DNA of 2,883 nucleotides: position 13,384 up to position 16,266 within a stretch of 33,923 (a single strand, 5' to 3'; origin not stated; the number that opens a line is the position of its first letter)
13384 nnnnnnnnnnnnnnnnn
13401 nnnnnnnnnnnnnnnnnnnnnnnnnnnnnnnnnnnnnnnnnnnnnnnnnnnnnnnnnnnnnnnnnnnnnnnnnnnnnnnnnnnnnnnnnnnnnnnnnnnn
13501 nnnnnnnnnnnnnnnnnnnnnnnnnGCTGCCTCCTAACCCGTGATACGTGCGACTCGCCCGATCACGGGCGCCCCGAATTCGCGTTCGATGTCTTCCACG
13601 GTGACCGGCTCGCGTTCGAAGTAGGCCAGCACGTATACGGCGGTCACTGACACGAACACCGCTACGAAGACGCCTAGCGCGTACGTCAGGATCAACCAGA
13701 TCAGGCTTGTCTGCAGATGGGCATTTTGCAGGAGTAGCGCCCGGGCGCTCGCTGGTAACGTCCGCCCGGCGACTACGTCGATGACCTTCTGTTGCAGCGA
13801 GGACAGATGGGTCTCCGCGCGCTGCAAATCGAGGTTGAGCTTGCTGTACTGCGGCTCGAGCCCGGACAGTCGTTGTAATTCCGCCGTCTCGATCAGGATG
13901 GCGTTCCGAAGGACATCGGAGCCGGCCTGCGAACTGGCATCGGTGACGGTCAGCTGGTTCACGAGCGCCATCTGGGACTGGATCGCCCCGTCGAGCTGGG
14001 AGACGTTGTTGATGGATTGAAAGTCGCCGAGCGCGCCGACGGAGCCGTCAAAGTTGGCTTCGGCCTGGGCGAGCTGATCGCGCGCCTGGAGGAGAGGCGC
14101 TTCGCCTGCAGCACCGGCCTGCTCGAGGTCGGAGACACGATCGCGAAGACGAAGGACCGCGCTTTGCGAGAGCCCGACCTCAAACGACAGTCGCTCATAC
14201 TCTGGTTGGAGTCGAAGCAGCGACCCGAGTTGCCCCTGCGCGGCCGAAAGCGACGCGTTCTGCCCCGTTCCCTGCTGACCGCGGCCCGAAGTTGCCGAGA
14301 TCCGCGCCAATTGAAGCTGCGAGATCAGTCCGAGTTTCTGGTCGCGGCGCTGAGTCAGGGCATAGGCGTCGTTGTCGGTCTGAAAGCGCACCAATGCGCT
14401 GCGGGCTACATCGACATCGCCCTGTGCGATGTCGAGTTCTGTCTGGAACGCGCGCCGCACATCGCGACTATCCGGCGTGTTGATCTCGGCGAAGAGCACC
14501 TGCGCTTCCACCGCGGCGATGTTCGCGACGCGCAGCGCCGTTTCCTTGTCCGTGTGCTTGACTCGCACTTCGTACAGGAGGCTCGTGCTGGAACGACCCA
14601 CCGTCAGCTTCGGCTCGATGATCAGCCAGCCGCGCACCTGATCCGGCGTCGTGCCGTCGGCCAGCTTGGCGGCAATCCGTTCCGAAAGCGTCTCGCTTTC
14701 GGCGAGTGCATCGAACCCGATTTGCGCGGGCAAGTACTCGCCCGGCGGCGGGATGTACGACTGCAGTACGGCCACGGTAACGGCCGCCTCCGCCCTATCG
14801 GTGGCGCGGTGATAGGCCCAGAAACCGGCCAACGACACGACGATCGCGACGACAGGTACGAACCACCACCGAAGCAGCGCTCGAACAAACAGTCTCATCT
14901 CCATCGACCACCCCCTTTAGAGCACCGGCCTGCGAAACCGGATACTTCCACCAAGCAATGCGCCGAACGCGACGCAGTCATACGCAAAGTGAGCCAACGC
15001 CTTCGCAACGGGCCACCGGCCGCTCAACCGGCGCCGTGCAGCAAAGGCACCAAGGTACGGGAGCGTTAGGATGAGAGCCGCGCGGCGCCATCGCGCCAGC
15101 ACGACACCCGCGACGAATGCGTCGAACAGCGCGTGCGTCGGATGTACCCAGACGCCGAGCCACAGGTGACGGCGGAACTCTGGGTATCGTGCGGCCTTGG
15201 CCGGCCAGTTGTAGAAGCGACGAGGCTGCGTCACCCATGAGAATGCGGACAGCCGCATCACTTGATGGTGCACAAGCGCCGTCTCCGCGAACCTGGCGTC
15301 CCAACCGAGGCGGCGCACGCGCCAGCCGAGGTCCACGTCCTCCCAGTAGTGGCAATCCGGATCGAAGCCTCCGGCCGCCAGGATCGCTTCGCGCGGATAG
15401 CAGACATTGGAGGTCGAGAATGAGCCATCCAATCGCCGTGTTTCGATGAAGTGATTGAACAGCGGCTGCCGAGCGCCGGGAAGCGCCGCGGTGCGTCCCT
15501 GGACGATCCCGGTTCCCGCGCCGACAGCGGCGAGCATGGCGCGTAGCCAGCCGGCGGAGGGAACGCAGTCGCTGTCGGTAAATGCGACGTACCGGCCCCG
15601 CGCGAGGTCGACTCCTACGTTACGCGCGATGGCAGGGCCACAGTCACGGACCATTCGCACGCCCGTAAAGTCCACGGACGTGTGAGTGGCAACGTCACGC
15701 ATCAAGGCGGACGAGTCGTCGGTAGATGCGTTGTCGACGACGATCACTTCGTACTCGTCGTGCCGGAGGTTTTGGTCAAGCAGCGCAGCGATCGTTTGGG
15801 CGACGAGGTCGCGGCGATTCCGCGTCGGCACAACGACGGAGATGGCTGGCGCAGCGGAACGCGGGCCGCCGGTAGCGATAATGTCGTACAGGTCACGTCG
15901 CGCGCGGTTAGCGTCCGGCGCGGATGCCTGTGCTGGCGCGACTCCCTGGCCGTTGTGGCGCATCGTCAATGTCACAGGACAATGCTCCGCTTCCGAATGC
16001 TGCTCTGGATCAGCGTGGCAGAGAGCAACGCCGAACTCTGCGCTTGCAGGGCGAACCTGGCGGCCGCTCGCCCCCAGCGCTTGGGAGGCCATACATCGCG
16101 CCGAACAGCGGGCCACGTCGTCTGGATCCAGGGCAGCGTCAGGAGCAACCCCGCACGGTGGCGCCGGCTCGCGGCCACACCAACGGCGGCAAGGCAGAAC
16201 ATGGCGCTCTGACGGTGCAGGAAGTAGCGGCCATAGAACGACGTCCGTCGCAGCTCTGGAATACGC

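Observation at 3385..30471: Hybrid glycan assembly locus combining ABC-exporter and Wzy/PCP-type parts, with no flippase or outer-membrane exporter in view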

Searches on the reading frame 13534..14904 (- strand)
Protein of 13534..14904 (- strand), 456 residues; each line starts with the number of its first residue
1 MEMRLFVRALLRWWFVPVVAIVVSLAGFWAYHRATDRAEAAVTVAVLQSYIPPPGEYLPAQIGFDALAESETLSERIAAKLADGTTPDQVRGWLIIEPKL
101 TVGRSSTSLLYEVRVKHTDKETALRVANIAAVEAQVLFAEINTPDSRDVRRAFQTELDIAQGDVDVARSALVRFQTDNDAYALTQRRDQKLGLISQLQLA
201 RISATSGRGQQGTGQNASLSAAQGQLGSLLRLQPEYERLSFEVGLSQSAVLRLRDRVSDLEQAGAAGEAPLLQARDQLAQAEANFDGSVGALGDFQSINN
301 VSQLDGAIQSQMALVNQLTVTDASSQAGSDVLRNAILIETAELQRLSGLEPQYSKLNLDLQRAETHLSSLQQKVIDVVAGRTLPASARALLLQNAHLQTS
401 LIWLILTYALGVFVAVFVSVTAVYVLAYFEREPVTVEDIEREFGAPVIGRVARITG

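Call 4: search_protein_families(library=pfam, proteins=[window:13534-14904:-], max_evalue=0.01)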
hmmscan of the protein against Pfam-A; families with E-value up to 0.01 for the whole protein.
window:13534-14904:- (456 aa): 1 family
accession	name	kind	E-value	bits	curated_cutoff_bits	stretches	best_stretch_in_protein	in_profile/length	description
PF14073.11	Cep57_CLD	-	0.0066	16.9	28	0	339-383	115-159/178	Centrosome localisation domain of Cep57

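Call 7: search_protein_families(library=ncbifam, proteins=[window:13534-14904:-], max_evalue=0.01)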
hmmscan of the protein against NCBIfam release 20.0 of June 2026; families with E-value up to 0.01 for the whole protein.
window:13534-14904:- (456 aa): 2 families
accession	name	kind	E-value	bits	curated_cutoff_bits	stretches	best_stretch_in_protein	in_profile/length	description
TIGR01010.1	BexC_CtrB_KpsE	subfamily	5.6e-06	25.7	437.5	1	99-204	121-226/362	polysaccharide export inner-membrane protein, BexC/CtrB/KpsE family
TIGR03017.1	EpsF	equivalog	0.00024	20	422.75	0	88-451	109-443/444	chain length determinant protein EpsF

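Call 8: find_encoding_contigs(protein=window:13534-14904:-, flank=10000, max_places=6)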
Protein window:13534-14904:- (456 aa): no gene with exactly this product is on record in the collection.

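Call 27: search_solved_structures(query=window:13534-14904:-, max_evalue=10)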
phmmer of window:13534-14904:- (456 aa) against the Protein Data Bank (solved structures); distinct sequences matched with E-value up to 10: 1.
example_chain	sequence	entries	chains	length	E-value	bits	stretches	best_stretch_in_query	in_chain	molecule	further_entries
5gox_A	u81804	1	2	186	1.3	11.5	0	345-381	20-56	DNA repair protein RAD50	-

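Call 28: find_homologous_proteins(query=window:13534-14904:-, max_evalue=0.001)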
Query window:13534-14904:- (456 aa): 22 proteins with E <= 0.001 among 8000 candidates.
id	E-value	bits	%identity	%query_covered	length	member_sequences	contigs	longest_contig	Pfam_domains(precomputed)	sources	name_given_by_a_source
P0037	5.5e-284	960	100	100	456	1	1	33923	-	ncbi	-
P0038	6.6e-283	956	100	100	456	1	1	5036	-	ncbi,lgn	-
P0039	1.0e-170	587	61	100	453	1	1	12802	-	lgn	-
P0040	2.1e-170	586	61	100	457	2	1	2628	-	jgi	jgi:capsule polysaccharide export protein KpsE/RkpR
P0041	1.3e-165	570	60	100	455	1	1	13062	-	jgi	jgi:capsule polysaccharide export protein KpsE/RkpR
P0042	1.4e-162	560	59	100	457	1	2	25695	-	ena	-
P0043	5.4e-162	558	60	100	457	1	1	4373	-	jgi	jgi:capsular polysaccharide biosynthesis protein/flagellar biosynthesis chaperone FliJ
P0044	1.8e-152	527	57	99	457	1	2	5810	-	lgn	-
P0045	6.5e-148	512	55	99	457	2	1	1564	-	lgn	-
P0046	3.1e-143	496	53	99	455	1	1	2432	-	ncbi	-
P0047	1.3e-141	491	54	99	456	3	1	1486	-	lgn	-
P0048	5.0e-140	486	53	99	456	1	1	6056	-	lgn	-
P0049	2.2e-138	480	54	100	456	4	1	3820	-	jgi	jgi:capsule polysaccharide export protein KpsE/RkpR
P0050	3.3e-133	463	52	100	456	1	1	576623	-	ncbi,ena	-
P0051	8.6e-128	445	49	99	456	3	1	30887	-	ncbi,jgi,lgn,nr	ncbi:MAG TPA: hypothetical protein VFY79_01135 [Dehalococcoidia bacterium]|jgi:capsule polysaccharid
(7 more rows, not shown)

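Call 32: search_solved_structures(query=A2, max_evalue=10)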
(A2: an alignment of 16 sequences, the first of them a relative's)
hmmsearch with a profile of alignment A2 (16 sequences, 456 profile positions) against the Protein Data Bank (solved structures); distinct sequences matched with E-value up to 10: 15.
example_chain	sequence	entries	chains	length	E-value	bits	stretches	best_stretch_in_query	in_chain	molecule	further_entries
4zry_B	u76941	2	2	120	0.0022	20.3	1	228-294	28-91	Keratin, type II cytoskeletal 1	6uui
6pfp_A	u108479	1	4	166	0.12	14.5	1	218-290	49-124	Myosin-7 fused to GP7 and EB1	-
8p1y_AAA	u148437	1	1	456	0.17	14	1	227-297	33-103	Serine--tRNA ligase, cytoplasmic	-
6gir_A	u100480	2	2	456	0.17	14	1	227-297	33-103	Serine--tRNA ligase, cytoplasmic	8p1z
8ia3_A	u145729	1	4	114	0.36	12.9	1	185-274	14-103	Upstream stimulatory factor 2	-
3vlc_A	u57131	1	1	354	1.6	10.8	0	373-449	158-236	ATPase GET3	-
4pwx_A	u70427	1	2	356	1.6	10.8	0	373-449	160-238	ATPase GET3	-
4xtr_A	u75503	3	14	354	1.6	10.8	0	373-449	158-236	ATPase GET3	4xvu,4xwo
2woj_A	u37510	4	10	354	1.6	10.8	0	373-449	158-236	ATPASE GET3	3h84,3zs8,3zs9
3a36_A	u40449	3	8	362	1.7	10.7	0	373-449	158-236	ATPase GET3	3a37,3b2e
3sja_A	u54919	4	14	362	1.7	10.7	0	373-449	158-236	ATPase GET3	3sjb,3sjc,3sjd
3idq_A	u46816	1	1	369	1.8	10.6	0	373-449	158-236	ATPase GET3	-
5bw8_A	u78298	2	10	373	1.9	10.6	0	373-449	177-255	ATPase GET3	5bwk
9ns5_A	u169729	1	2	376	1.9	10.5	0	373-449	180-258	ATPase GET3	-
6snz_A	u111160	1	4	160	4.8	9.2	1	196-293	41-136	Prelamin-A/C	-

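Call 41: predict_structure(alignment_id=A2)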
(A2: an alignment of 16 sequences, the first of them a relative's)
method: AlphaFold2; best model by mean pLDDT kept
length: 456 residues; sequences in the alignment: 16
mean_pLDDT: 81.4   pTM: 0.58
mean pLDDT of the five models: 81.4, 75.5, 74.2, 74.2, 70.4
residues with pLDDT >= 90: 134; 70-90: 241; 50-70: 66; < 50: 15
segments of 3 or more residues with pLDDT < 50: 208-214, 382-384, 452-456
pLDDT, mean of each block of 10 residues (from residue 1): 71 82 84 80 77 60 83 92 89 87 67 89 91 87 74 88 94 92 88 88 60 62 89 91 92 86 75 88 95 93 87 87 73 88 94 95 92 75 60 80 79 85 75 60 64 41
secondary structure, 60 per line:
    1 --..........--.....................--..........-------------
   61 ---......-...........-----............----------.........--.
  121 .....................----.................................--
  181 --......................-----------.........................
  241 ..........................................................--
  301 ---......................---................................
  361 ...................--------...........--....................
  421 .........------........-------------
elements in order: H3-12 H15-35 E38-47 H64-69 H71-81 H87-93 E94-98 E109-117 H120-141 H146-178 H183-204 H216-298 H304-325 H329-379 E388-398 H401-429 H436-443

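Call 44: fold_search(model_id=the predicted structure, library=pdb)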
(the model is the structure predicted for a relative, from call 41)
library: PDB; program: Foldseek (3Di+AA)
matches with E <= 10: 937; with E <= 0.001: 11
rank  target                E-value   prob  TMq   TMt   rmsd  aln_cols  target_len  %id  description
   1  9r68_I                3.3e-07  1.00  0.36  0.26  26.9       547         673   11  CPS secretion pathway Wza-Wzc_C1 (Conf 2) (released 2026-03-04)
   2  9r64_I                1.6e-06  1.00  0.39  0.28  24.5       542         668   11  CPS secretion pathway Wza-Wzc_C1 (Conf 0) (released 2026-03-04)
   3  9r62_K                8.3e-06  1.00  0.30  0.22  17.6       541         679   10  CPS co-polymerase Wzc_C1 (released 2026-03-04)
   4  9i2q_A                5.7e-05  1.00  0.27  0.20  25.4       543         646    9  Wzc-K540M-3YE MgADP C1 (released 2025-04-30)
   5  9exo_A                7.5e-05  1.00  0.25  0.18  26.8       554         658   10  Wzc-K540M-2YE MgADP C1 (released 2025-04-23)
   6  7nhr_A                1.2e-04  1.00  0.26  0.19  27.2       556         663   11  Putative transmembrane protein Wzc K540M C1 (released 2021-08-25)
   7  9exq_A                1.7e-04  1.00  0.26  0.19  26.9       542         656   11  Wzc-K540M-3YE-N711Y MgADP C1 (released 2025-04-23)
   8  9a72_A                8.2e-04  0.94  0.14  0.19  40.4       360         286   11  Integrative model of YFMS-CHEW by crosslinking MS and deep learning (released 2024-09-18)
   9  8p3o_A                8.6e-04  0.99  0.27  0.34  21.9       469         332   11  Full-length bacterial polysaccharide co-polymerase WzzE mutant R267A from E. coli. C4 symmetry (released 2023-07-26)
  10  6rbg_A                9.1e-04  1.00  0.28  0.37  13.1       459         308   12  full-length bacterial polysaccharide co-polymerase (released 2020-11-18)
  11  9r6b_I                9.6e-04  1.00  0.36  0.28  13.3       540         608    8  CPS secretion pathway Wza-Wzc (Conf 4) (released 2026-03-04)
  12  7nib_A                1.2e-03  0.98  0.25  0.18  27.6       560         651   11  Wzc-K540M-4YE C1 (released 2021-08-25)
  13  3b8m_A                2.6e-03  1.00  0.19  0.31  10.8       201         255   11  Structure of FepE- Bacterial Polysaccharide Co-polymerase (released 2008-01-22)
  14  3b8m_C                2.7e-03  1.00  0.19  0.31  10.8       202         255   11  Structure of FepE- Bacterial Polysaccharide Co-polymerase (released 2008-01-22)
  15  5nnv_D                2.9e-03  0.84  0.13  0.20  50.3       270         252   18  Structure of a Bacillus subtilis Smc coiled coil middle fragment (released 2017-06-21)
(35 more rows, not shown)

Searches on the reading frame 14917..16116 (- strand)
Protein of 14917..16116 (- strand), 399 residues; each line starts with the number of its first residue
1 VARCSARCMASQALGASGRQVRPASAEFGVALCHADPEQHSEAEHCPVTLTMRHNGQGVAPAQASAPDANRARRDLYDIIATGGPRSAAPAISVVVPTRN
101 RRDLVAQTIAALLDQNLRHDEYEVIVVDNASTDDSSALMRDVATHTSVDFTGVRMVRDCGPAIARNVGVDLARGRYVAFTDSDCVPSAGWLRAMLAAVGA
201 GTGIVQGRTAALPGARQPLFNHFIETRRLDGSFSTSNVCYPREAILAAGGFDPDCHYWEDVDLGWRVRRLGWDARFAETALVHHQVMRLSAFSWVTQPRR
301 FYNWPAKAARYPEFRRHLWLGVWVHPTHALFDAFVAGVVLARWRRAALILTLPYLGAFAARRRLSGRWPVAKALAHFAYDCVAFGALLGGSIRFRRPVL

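Call 4: search_protein_families(library=pfam, proteins=[window:14917-16116:-], max_evalue=0.01)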
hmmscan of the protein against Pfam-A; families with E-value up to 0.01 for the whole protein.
window:14917-16116:- (399 aa): 4 families
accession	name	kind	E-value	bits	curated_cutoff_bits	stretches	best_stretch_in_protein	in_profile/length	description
PF00535.33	Glycos_transf_2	-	1.1e-26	94.2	23.3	1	93-210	1-116/168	Glycosyl transferase family 2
PF13641.12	Glyco_tranf_2_3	-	1.2e-15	58.6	27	1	90-286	1-213/230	Glycosyltransferase like family 2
PF10111.15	Glyco_tranf_2_2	-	2.8e-10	40.6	27.3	1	93-196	1-104/276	Glycosyltransferase like family 2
PF13632.12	Glyco_trans_2_3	-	1.1e-09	38.9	27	1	232-358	71-195/198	Glycosyl transferase family group 2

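Call 25: search_protein_families(library=ncbifam, proteins=[window:14917-15975:-], max_evalue=0.001)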
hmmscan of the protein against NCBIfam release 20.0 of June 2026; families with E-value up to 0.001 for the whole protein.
window:14917-15975:- (352 aa): 20 families
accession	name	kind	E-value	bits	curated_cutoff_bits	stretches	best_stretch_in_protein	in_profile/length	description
NF041875.1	EPS_EpsD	equivalog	8.8e-39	133.8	370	1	45-254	1-223/325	exopolysaccharide biosynthesis glycosyltransferase EpsD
TIGR03965.1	mycofact_glyco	equivalog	2.7e-38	132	280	2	40-165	71-194/467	mycofactocin biosynthesis glycosyltransferase MftF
NF047683.1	TeichurnBiosyTuaG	equivalog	2.4e-16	60.1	400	1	42-137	5-97/252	teichuronic acid biosynthesis protein TuaG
NF007482.0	PRK10073.1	equivalog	2.5e-15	56.3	423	1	41-137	4-96/334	glycosyltransferase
TIGR03937.1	PgaC_IcaA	equivalog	2e-14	53.4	422.3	1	40-236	42-249/407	poly-beta-1,6-N-acetyl-D-glucosamine synthase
NF038302.1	EPS_HpsE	equivalog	1e-12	47.7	300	1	45-147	3-107/307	hormogonium polysaccharide biosynthesis glycosyltransferase HpsE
TIGR04283.1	glyco_like_mftF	equivalog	2.1e-12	47.1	182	1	45-227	1-175/221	TIGR04283 family arsenosugar biosynthesis glycosyltransferase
NF050050.1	ProtGlycPglI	equivalog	1.2e-11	44.5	500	1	43-147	2-104/306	GalNAc(5)-diNAcBac-PP-undecaprenol beta-1,3-glucosyltransferase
TIGR03469.1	HpnB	hypoth_equivalog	1.5e-09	37.3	379.25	1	39-148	40-157/386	hopene-associated glycosyltransferase HpnB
NF038299.1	EPS_HpsN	equivalog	3e-09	36.3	425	1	43-151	1-106/317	hormogonium polysaccharide biosynthesis glycosyltransferase HpsN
TIGR03111.1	glyc2_xrt_Gpos1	hypoth_equivalog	8.7e-08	31.4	363.95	1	40-148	46-153/439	TIGR03111 family XrtG-associated glycosyltransferase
NF041394.1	GtaseAglG_Halo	equivalog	9.1e-08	31.7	440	1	45-208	3-178/304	glucosyl-dolichyl phosphate glucuronosyltransferase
NF050819.1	PolSacchBiosHfsG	equivalog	1.4e-07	31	500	1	40-144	9-110/302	polysaccharide biosynthesis protein HfsG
NF047588.1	GlcsyltransPgfSStrep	equivalog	5.4e-07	29.1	500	1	45-162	3-121/308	glycosyltransferase PgfS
NF007453.0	PRK10018.1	equivalog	6e-07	29.4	382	1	42-137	5-97/280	colanic acid biosynthesis glycosyltransferase WcaA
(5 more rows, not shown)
